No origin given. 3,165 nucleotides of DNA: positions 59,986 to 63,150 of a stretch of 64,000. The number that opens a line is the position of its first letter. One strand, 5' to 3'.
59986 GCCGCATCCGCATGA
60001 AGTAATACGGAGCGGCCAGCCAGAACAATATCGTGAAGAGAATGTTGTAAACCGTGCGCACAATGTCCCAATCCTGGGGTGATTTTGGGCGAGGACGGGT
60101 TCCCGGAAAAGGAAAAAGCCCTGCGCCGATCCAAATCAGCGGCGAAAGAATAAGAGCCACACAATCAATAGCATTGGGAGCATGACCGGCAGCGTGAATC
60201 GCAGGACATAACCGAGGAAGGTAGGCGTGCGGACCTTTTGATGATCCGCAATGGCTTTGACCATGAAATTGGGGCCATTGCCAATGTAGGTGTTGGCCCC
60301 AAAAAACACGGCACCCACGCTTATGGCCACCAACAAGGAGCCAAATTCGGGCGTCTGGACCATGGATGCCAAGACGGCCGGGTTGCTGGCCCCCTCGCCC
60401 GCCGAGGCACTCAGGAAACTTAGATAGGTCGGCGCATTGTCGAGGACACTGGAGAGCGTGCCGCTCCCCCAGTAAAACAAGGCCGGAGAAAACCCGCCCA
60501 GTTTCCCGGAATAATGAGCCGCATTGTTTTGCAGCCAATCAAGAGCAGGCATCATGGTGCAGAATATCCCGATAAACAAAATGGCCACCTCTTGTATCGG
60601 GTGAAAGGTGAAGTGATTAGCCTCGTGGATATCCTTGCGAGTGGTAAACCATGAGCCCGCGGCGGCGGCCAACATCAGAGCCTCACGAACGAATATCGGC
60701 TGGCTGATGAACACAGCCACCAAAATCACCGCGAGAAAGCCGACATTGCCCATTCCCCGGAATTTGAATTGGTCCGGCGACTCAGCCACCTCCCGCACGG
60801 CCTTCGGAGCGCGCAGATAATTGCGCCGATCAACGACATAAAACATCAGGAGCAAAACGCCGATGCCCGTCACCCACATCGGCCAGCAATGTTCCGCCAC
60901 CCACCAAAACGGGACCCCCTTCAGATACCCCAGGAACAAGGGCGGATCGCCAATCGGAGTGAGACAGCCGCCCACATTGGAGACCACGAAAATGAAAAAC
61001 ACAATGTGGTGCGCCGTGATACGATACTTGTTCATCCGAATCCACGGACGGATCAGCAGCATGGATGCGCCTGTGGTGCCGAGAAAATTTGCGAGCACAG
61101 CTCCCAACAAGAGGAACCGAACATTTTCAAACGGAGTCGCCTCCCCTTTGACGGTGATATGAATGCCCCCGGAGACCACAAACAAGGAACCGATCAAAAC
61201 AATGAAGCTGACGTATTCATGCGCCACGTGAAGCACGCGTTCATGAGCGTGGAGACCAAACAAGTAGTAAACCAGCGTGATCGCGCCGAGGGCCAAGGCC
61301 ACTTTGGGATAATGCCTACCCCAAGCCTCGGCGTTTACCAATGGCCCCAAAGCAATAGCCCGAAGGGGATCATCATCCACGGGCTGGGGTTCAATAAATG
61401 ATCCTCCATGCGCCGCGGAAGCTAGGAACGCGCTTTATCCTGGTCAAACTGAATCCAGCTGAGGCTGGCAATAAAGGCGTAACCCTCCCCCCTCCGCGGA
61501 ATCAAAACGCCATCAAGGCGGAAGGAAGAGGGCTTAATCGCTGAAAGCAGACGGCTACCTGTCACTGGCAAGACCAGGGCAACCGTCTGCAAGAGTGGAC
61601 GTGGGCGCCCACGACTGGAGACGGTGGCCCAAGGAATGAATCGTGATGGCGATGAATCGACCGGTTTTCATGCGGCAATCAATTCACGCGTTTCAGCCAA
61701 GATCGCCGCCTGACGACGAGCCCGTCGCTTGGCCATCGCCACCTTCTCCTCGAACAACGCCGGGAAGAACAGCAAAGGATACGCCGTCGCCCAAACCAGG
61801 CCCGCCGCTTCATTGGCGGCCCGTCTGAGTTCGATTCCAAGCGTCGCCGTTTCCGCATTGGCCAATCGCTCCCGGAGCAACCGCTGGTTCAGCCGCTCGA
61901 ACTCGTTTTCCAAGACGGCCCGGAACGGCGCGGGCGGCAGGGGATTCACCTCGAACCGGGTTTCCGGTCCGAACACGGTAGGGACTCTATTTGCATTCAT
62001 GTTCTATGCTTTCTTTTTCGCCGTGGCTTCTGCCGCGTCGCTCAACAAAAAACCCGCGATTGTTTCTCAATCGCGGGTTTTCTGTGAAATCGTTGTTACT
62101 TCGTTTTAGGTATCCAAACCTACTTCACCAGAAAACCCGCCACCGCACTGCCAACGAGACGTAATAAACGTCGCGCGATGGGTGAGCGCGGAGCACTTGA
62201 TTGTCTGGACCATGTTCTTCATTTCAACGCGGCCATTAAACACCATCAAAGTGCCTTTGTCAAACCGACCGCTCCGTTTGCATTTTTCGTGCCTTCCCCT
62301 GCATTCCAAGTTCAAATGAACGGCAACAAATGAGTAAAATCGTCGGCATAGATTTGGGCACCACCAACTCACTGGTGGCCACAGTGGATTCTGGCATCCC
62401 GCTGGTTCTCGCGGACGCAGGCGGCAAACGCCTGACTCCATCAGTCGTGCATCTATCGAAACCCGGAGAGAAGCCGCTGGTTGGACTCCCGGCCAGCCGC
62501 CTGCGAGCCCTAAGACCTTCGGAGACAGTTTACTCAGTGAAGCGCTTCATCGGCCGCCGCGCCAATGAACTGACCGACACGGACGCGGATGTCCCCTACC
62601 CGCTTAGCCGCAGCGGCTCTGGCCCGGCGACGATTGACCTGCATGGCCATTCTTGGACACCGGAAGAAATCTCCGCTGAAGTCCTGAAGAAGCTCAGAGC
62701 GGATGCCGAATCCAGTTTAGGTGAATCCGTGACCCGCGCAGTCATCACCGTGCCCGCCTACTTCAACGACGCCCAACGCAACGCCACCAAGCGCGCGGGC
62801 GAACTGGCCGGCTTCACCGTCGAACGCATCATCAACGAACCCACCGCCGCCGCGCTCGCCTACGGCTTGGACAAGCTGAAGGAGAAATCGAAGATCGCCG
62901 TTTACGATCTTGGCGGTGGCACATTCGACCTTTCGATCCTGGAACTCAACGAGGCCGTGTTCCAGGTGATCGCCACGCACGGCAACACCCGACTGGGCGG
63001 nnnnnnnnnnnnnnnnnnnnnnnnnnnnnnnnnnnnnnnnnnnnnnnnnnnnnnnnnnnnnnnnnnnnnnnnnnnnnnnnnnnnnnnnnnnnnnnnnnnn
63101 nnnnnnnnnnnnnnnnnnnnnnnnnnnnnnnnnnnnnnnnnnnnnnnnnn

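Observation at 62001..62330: Three-segment terminator/antiterminator switch in the leader of an uncharacterised gene: candidate unclassified riboswitch or attenuator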

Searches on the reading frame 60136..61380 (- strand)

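Call 12: search_protein_families(library=pfam, proteins=[window:60136-61380:-], max_evalue=0.1)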
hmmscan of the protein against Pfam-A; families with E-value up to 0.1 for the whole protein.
window:60136-61380:- (414 aa): 2 families
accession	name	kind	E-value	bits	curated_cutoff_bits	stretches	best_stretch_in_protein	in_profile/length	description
PF16980.11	CitMHS_2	-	1.7e-138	462.5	25.7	1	7-412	17-448/448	Putative citrate transport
PF03600.22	CitMHS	-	1.3e-09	38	31.9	1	87-339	81-333/336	Citrate transporter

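Call 13: search_protein_families(library=ncbifam, proteins=[window:60136-61380:-], max_evalue=0.1)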
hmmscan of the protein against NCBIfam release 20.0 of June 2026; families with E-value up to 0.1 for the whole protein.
window:60136-61380:- (414 aa): 1 family
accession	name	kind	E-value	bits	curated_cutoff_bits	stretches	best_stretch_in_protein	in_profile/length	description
TIGR00785.1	dass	subfamily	1.6e-05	23.8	198.6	1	349-412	155-217/444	DASS family sodium-coupled anion symporter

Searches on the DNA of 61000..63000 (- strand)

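Call 3: search_rna_families(source=window, start=61000, end=63000, threshold=evalue, max_evalue=10, show_alignments=3)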
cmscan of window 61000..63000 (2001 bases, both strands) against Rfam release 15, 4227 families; matches with E-value up to 10: 15.
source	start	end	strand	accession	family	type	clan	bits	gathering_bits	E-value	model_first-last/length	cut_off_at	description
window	62044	62167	-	RF00514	His_leader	Cis-reg; leader;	-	29.7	49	0.025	1-126/126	no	Histidine operon leader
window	62044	62106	-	RF00506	Thr_leader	Cis-reg; leader;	-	26.4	55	0.03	1-118/118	no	Threonine operon leader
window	62046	62083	-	RF03535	TEG147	Cis-reg;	-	21.3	56.1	0.5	1-60/60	no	Staphylococcus aureus small RNA TEG147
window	62045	62085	+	RF02495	ohsC_RNA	Gene; antitoxin;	-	21.1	50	3.7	36-76/77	no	Oppression of Hydrophobic ORF by sRNA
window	62061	62151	-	RF04067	mir-4520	Gene; miRNA;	-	18.6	90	0.63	1-70/70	no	mir-4520 microRNA precursor family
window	62046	62175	-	RF00512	Leu_leader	Cis-reg; leader;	-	18.6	50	0.98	1-148/148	no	Leucine operon leader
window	62067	62147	+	RF03583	MIR781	Gene; miRNA;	-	18.1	88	5.5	1-94/94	no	MIR781 microRNA precursor family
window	61969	62084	+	RF00512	Leu_leader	Cis-reg; leader;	-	17.9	50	1.5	1-148/148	no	Leucine operon leader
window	62044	62148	-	RF01772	rnk_pseudo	Cis-reg; leader;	-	17.4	55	8.4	1-108/108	no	Pseudomonas rnk leader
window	62044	62150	-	RF00513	Trp_leader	Cis-reg; leader;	-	16.6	41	4.8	1-100/100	no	Tryptophan operon leader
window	62073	62140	+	RF04067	mir-4520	Gene; miRNA;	-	15.2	90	6.1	12-58/70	no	mir-4520 microRNA precursor family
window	61028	61073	-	RF03036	osmY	Gene; sRNA;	-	15.1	46.9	2.9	2-48/72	no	osmY RNA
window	62047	62083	-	RF02744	Rev39_5p_UTR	Cis-reg;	-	13.9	88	0.34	194-228/300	no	Soft rot Enterobacteriaceae Rev 39 5'UTR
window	61357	61379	-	RF01304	sR5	Gene; snRNA; snoRNA; CD-box;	-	13.9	40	3.8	1-53/53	no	Small nucleolar RNA sR5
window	61913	62100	-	RF01702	Cyano-2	Gene; sRNA;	-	13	40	2.7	1-204/204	no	Cyano-2 RNA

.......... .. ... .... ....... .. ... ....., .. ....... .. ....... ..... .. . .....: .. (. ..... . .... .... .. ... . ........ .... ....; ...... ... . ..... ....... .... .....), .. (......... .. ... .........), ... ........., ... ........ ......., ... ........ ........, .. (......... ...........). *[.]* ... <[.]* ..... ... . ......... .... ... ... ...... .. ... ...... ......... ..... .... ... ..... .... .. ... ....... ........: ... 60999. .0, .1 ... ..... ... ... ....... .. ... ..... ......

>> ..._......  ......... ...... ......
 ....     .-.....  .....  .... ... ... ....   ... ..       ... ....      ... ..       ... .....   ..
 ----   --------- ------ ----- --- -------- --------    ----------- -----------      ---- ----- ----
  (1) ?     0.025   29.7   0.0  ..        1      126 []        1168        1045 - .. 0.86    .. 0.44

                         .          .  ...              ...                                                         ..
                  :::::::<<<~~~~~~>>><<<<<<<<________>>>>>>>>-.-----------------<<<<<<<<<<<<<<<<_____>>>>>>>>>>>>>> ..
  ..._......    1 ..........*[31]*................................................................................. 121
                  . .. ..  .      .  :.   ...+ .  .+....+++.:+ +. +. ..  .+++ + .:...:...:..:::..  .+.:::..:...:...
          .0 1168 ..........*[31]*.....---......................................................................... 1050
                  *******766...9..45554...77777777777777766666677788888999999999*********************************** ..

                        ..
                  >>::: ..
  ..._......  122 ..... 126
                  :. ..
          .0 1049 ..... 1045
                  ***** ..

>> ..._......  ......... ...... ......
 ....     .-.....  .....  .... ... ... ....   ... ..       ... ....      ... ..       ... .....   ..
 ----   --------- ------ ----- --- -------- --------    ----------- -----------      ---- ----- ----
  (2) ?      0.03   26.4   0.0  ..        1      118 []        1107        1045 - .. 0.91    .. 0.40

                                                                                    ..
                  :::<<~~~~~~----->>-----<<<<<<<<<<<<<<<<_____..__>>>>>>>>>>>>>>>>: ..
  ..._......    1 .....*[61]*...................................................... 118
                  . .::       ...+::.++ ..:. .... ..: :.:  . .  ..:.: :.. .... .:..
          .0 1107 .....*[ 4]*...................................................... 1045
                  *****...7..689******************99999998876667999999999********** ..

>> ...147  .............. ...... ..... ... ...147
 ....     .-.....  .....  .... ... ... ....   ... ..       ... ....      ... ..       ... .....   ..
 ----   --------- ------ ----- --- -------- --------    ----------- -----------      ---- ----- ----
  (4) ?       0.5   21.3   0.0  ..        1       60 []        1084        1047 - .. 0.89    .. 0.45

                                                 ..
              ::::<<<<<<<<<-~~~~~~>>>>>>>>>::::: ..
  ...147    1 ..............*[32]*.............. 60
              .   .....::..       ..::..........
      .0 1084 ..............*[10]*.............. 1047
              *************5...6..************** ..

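Call 53: search_rna_families(sources=[L003, L015, L039, L052, L063, L072, L089, L090], threshold=gathering)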
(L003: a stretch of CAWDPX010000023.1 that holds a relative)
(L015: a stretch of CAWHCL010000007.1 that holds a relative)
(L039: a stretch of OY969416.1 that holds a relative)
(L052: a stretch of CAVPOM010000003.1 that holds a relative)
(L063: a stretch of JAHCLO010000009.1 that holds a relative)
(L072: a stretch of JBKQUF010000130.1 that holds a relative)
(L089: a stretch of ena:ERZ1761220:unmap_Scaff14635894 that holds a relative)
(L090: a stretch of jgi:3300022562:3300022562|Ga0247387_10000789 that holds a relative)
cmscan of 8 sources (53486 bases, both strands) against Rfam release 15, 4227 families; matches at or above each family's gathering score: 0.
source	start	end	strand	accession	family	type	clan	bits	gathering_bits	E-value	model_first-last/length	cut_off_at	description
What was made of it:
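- On Rfam leader families His_leader, Thr_leader, Trp_leader, Leu_leader, rnk_pseudo: There are no hits at gathering threshold in 8 loci (call 53).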

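Call 55: search_rna_families(source=L015, start=2700, end=3010, threshold=evalue, max_evalue=1)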
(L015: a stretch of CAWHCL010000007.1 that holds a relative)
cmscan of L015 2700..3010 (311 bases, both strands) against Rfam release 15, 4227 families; matches with E-value up to 1: 3.
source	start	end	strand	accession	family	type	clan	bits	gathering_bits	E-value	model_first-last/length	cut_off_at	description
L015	2852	2952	+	RF00514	His_leader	Cis-reg; leader;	-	23.8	49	0.063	1-126/126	no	Histidine operon leader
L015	2876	2956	+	RF01772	rnk_pseudo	Cis-reg; leader;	-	19.2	55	0.51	1-108/108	no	Pseudomonas rnk leader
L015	2844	2952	+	RF00513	Trp_leader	Cis-reg; leader;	-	18.2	41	0.27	1-100/100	no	Tryptophan operon leader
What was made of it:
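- On Rfam leader families His_leader, Thr_leader, Trp_leader, Leu_leader, rnk_pseudo: Best scores are 29.7 (threshold 49), 26.4 (55), 18.2 (41), 18.6 (50) and 19.2 (55) (calls 3, 55).
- On Known riboswitch classes (Rfam 15): An E-value scan of window 61000-63000 and of L015 2700-3010 finds no riboswitch family (calls 3, 55).
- Closest known: Classical amino-acid operon attenuators. Same: These families give the only Rfam matches, all weak (calls 3, 55).
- The only sub-threshold matches are to the His, Thr, Trp and Leu leader families (calls 3, 55). No known family matches (calls 3, 53, 55).
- Tried and rejected: Searched at permissive E-values and at gathering thresholds (calls 3, 53, 55).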
